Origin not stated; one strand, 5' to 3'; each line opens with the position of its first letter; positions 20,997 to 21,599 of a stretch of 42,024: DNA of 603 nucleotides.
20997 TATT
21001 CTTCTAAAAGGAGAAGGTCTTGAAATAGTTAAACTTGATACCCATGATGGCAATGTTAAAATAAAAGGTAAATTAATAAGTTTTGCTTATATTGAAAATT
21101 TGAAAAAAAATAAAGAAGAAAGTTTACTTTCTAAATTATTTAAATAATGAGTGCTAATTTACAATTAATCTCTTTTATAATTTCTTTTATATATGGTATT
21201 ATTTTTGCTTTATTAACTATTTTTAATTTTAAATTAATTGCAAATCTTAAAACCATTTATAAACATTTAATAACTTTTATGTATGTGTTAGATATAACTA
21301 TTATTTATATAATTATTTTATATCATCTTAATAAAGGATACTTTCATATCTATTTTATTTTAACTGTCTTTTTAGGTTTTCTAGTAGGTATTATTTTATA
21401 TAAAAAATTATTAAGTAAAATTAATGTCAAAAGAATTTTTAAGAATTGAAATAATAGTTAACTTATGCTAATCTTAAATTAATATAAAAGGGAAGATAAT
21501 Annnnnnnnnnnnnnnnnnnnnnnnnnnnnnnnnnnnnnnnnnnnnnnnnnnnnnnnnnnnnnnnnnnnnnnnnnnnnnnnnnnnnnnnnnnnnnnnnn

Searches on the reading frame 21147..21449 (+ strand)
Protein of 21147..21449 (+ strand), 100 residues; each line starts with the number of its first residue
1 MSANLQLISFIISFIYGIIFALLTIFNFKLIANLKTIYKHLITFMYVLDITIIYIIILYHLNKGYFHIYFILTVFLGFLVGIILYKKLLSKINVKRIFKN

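Call 86: search_protein_families(library=pfam, proteins=[window:21147-21449:+], max_evalue=0.001)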
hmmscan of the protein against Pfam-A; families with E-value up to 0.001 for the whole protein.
window:21147-21449:+ (100 aa): 1 family
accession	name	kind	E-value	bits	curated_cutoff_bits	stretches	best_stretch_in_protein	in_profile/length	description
PF09578.15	Spore_YabQ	-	0.00096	19.7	27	0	7-89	2-78/79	Spore cortex protein YabQ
